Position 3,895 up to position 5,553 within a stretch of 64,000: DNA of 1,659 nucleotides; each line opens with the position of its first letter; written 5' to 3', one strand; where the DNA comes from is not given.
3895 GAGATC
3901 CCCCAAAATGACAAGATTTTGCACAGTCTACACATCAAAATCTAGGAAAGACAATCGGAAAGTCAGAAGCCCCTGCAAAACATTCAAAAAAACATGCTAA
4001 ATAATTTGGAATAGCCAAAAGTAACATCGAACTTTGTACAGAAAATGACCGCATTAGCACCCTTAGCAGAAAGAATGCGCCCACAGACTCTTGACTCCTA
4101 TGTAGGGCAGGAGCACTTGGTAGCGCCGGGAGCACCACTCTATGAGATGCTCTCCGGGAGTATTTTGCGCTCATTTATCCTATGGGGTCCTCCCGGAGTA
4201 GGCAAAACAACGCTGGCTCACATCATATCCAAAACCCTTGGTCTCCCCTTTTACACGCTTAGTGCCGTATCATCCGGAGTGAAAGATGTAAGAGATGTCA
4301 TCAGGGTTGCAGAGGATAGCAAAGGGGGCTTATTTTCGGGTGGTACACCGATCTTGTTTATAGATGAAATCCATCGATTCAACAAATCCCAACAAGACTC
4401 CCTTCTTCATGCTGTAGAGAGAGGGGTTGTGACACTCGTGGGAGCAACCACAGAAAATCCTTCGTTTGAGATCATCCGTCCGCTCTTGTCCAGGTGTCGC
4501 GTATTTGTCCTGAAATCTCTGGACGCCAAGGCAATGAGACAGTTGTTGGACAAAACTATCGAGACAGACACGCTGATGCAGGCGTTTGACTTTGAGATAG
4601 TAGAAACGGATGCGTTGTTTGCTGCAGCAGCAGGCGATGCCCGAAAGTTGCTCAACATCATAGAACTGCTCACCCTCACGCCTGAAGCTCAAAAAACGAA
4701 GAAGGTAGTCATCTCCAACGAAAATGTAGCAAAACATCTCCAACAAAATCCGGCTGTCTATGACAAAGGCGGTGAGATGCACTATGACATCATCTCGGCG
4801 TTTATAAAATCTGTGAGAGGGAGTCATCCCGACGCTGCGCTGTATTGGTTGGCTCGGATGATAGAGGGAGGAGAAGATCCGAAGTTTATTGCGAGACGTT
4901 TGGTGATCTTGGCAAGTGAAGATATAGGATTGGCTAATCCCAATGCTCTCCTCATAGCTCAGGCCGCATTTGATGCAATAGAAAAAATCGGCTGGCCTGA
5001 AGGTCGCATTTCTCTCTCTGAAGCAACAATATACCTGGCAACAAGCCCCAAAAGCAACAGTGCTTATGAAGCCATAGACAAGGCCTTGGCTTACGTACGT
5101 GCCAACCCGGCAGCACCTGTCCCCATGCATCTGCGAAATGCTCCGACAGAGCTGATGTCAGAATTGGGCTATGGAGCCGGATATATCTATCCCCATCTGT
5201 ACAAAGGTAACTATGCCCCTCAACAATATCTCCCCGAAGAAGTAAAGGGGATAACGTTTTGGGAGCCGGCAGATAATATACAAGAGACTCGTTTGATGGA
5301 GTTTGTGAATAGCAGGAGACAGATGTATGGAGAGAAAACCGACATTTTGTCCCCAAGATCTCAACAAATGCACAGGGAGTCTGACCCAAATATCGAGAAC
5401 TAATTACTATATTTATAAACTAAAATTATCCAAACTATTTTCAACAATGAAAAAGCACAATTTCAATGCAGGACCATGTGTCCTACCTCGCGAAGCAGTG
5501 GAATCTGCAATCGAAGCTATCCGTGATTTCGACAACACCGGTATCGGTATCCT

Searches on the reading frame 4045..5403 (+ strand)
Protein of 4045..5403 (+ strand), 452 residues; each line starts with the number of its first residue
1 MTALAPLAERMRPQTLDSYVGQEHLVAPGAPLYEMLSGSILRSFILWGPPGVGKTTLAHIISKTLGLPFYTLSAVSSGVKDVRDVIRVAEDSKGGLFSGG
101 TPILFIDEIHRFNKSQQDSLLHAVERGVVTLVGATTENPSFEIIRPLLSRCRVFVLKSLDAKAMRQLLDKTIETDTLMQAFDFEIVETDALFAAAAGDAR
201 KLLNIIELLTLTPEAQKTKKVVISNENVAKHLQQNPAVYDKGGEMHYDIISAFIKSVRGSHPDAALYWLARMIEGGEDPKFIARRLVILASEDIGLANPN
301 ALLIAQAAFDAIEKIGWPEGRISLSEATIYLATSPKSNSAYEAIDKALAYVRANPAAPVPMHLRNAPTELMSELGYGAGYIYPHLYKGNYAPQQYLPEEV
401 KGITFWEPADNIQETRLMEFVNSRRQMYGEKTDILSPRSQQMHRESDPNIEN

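Call 12: search_protein_families(library=pfam, proteins=[window:4045-5403:+])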
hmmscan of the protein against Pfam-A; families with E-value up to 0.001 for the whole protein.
window:4045-5403:+ (452 aa): 11 families
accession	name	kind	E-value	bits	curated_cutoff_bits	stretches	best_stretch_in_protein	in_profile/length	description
PF12002.13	MgsA_C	-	3.8e-70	235.6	27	1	259-422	1-164/167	MgsA AAA+ ATPase C terminal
PF16193.11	AAA_assoc_2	-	3e-22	79.1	34.3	1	188-258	12-81/81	AAA C-terminal domain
PF00004.35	AAA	-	2.5e-17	64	21.2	1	45-156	2-128/131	ATPase family associated with various cellular activities (AAA)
PF05496.18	RuvB_N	-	1.7e-13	51.1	27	1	11-132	1-116/159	Holliday junction DNA helicase RuvB P-loop domain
PF07728.20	AAA_5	-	2.3e-06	28.1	22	1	44-132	2-98/139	AAA domain (dynein-related subfamily)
PF00158.32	Sigma54_activat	-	2.1e-05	24.7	20.2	1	92-138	84-131/168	Sigma-54 interaction domain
PF01078.27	Mg_chelatase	-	5.3e-05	23.2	20.3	0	43-65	24-46/207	Magnesium chelatase, subunit ChlI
PF07726.17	AAA_3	-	0.00015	22.1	27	1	45-139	3-101/131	ATPase family associated with various cellular activities (AAA)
PF13191.12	AAA_16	-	0.00023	22.1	32.6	0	32-66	15-49/167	AAA ATPase domain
PF00493.29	MCM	-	0.0006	19.4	23.3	1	45-132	61-153/224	MCM P-loop domain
PF13238.12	AAA_18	-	0.00074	20.4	29.4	0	46-88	3-34/128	AAA domain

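Call 34: find_homologous_proteins(query=window:4045-5403:+, max_evalue=1e-100)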
Query window:4045-5403:+ (452 aa): 8000 proteins with E <= 1e-100 among 8000 candidates; the best 120 are listed.
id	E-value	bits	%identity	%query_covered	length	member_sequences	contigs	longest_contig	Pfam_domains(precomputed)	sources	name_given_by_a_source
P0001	1.7e-298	1008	100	100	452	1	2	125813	PF00158.33,PF16193.12,PF00004.36,PF05496.19,PF07728.21,PF12002.14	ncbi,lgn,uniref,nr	ncbi:replication-associated recombination protein A [Porphyromonas sp.]|uniref:replication-associate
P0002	1.7e-253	859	84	100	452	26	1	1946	PF13173.13,PF16193.12,PF00004.36,PF05496.19,PF07728.21,PF12002.14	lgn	-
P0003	2.5e-224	763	80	95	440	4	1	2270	PF13173.13,PF00158.33,PF16193.12,PF00004.36,PF05496.19,PF07728.21,PF12002.14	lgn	-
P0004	9.3e-224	761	80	94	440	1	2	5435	PF00158.33,PF16193.12,PF07726.18,PF00004.36,PF05496.19,PF07728.21,PF12002.14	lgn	-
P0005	6.6e-223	758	77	95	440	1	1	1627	PF16193.12,PF00004.36,PF05496.19,PF07728.21,PF12002.14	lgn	-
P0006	7.5e-216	735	76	93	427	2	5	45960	PF13173.13,PF00158.33,PF16193.12,PF00004.36,PF05496.19,PF07728.21,PF12002.14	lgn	-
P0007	2.6e-214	730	75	93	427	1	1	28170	PF00158.33,PF16193.12,PF00004.36,PF05496.19,PF07728.21,PF12002.14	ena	-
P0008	3.0e-214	730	76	93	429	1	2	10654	PF13173.13,PF00158.33,PF16193.12,PF07726.18,PF00004.36,PF05496.19,PF07728.21,PF12002.14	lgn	-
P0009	3.7e-214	730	77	93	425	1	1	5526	PF13173.13,PF00158.33,PF16193.12,PF00004.36,PF05496.19,PF07728.21,PF12002.14,PF01078.28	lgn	-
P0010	5.0e-213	726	76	93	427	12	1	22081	PF13173.13,PF00158.33,PF16193.12,PF00004.36,PF05496.19,PF07728.21,PF12002.14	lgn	-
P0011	5.8e-213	726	75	96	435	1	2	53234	PF00158.33,PF16193.12,PF00004.36,PF05496.19,PF07728.21,PF12002.14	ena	-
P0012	4.4e-212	723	77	93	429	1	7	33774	PF00158.33,PF16193.12,PF00004.36,PF05496.19,PF07728.21,PF12002.14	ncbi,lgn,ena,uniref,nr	ncbi:replication-associated recombination protein A [uncultured Porphyromonas sp.]|uniref:replicatio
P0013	4.4e-212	723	76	93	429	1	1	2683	PF00158.33,PF16193.12,PF00004.36,PF05496.19,PF07728.21,PF12002.14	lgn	-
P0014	6.0e-212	722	75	94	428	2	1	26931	PF13173.13,PF00158.33,PF16193.12,PF07726.18,PF00004.36,PF13401.13,PF05496.19,PF07728.21,PF12002.14,PF01078.28,PF13191.13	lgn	-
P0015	8.0e-212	722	76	93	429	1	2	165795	PF00158.33,PF16193.12,PF00004.36,PF05496.19,PF07728.21,PF12002.14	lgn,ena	-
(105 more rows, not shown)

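Call 35: find_encoding_contigs(protein=P0001, flank=10000, max_places=10)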
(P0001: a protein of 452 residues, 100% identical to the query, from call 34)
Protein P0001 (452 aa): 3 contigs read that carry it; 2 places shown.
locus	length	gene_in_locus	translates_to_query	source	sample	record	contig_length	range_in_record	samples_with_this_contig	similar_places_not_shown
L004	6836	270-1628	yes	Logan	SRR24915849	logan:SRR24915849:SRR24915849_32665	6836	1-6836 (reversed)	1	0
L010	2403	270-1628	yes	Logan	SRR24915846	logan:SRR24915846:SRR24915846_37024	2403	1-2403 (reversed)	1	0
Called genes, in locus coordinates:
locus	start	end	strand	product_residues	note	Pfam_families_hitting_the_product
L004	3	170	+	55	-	?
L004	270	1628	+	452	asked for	PF05496:RuvB_N, PF00158:Sigma54_activat (faint), PF07728:AAA_5 (weak), PF00004:AAA, PF16193:AAA_assoc_2, PF12002:MgsA_C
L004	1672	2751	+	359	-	PF00266:Aminotran_5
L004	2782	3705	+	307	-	PF00389:2-Hacid_dh, PF00670:AdoHcyase_NAD (faint), PF02826:2-Hacid_dh_C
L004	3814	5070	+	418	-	PF06245:DUF1015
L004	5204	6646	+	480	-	PF00206:Lyase_1, PF10415:FumaraseC_C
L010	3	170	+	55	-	?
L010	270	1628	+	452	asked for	PF05496:RuvB_N, PF00158:Sigma54_activat (faint), PF07728:AAA_5 (weak), PF00004:AAA, PF16193:AAA_assoc_2, PF12002:MgsA_C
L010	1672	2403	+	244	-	?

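Call 42: find_encoding_contigs(protein=P0002, flank=10000, max_places=4)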
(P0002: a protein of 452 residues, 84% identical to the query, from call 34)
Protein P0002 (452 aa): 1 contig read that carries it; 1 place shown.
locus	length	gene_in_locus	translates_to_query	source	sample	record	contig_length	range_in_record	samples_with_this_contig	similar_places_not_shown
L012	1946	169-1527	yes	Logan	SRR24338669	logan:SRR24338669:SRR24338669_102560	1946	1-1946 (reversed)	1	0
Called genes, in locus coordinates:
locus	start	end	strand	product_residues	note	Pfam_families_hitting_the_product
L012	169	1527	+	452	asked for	PF05496:RuvB_N, PF07728:AAA_5 (faint), PF13173:AAA_14 (faint), PF00004:AAA, PF16193:AAA_assoc_2, PF12002:MgsA_C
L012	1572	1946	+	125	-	?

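Call 43: find_encoding_contigs(protein=P0004, flank=10000, max_places=4)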
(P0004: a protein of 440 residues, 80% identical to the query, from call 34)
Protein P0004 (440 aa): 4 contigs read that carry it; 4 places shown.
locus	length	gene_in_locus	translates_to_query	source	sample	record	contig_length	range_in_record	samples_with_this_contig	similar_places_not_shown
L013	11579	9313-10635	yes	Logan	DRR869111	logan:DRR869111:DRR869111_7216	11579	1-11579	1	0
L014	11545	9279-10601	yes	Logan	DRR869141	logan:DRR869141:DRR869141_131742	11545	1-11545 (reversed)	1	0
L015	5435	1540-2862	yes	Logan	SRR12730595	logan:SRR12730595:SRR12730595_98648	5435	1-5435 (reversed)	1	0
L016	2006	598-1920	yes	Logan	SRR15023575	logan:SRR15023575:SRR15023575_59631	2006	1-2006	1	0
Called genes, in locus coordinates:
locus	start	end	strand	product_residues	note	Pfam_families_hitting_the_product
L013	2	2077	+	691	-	?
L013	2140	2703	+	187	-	PF16702:DUF5063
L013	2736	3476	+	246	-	PF01612:DNA_pol_A_exo1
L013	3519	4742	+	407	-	PF17785:PUA_3, PF02475:TRM5-TYW2_MTfase (weak), PF10672:Methyltrans_SAM, PF05175:MTS (weak), PF03602:Cons_hypoth95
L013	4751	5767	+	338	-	PF00106:adh_short (weak), PF01073:3Beta_HSD, PF01370:Epimerase, PF04321:RmlD_sub_bind, PF05368:NmrA (faint), PF07993:NAD_binding_4 (faint), PF13460:NAD_binding_10, PF16363:GDP_Man_Dehyd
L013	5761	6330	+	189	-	PF02075:RuvC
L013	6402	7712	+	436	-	PF03313:SDH_alpha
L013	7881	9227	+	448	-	PF00206:Lyase_1, PF08328:ASL_C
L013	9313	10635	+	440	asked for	PF05496:RuvB_N, PF00158:Sigma54_activat (faint), PF00004:AAA, PF07726:AAA_3 (faint), PF07728:AAA_5 (weak), PF16193:AAA_assoc_2, PF12002:MgsA_C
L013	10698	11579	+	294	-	?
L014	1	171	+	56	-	?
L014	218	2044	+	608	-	PF00884:Sulfatase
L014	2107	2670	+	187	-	PF16702:DUF5063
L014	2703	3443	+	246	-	PF01612:DNA_pol_A_exo1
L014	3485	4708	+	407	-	PF17785:PUA_3, PF02475:TRM5-TYW2_MTfase (weak), PF10672:Methyltrans_SAM, PF05175:MTS (weak), PF03602:Cons_hypoth95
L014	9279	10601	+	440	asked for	PF05496:RuvB_N, PF00158:Sigma54_activat (faint), PF00004:AAA, PF07726:AAA_3 (faint), PF07728:AAA_5 (weak), PF16193:AAA_assoc_2, PF12002:MgsA_C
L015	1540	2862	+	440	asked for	PF05496:RuvB_N, PF00158:Sigma54_activat (faint), PF00004:AAA, PF07726:AAA_3 (faint), PF07728:AAA_5 (weak), PF16193:AAA_assoc_2, PF12002:MgsA_C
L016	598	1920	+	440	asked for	PF05496:RuvB_N, PF00158:Sigma54_activat (faint), PF00004:AAA, PF07726:AAA_3 (faint), PF07728:AAA_5 (weak), PF16193:AAA_assoc_2, PF12002:MgsA_C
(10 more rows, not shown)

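Call 56: find_encoding_contigs(protein=P0006, flank=10000, max_places=3)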
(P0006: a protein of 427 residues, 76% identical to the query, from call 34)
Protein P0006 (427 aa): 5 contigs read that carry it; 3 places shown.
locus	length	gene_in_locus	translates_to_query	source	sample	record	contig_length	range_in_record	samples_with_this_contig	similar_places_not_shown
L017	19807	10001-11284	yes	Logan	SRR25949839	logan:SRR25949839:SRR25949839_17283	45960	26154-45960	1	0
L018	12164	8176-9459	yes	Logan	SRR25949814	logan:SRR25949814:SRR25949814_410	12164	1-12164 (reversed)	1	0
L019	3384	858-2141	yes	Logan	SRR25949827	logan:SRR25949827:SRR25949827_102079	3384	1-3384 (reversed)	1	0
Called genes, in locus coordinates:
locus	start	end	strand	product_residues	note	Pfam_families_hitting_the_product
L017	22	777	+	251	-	PF00121:TIM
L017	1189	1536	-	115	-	PF00453:Ribosomal_L20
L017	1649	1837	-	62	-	PF01632:Ribosomal_L35p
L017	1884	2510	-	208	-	PF05198:IF3_N, PF00707:IF3_C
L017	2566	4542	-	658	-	PF02824:TGS, PF07973:tRNA_SAD, PF00587:tRNA-synt_2b, PF03129:HGTP_anticodon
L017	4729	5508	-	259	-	PF02591:Zn_ribbon_9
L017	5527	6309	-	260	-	PF01784:DUF34_NIF3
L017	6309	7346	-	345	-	PF02618:YceG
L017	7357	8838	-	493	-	PF13428:TPR_14 (faint), PF07719:TPR_2 (faint)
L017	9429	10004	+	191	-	-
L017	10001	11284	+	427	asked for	PF05496:RuvB_N, PF00158:Sigma54_activat (weak), PF00004:AAA, PF07728:AAA_5 (weak), PF13173:AAA_14 (faint), PF16193:AAA_assoc_2, PF12002:MgsA_C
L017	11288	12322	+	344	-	PF01565:FAD_binding_4, PF02873:MurB_C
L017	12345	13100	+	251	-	PF23023:Anti-Pycsar_Apyc1, PF00753:Lactamase_B, PF12706:Lactamase_B_2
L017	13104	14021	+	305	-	PF08331:QueG_DUF1730, PF00037:Fer4 (faint), PF13484:Fer4_16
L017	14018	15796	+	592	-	PF23763:Beta-barrel_GLAA-B_I, PF13229:Beta_helix (faint), PF23764:Beta-barrel_GLAA-B_II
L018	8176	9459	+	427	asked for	PF05496:RuvB_N, PF00158:Sigma54_activat (weak), PF00004:AAA, PF07728:AAA_5 (weak), PF13173:AAA_14 (faint), PF16193:AAA_assoc_2, PF12002:MgsA_C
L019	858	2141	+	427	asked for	PF05496:RuvB_N, PF00158:Sigma54_activat (weak), PF00004:AAA, PF07728:AAA_5 (weak), PF13173:AAA_14 (faint), PF16193:AAA_assoc_2, PF12002:MgsA_C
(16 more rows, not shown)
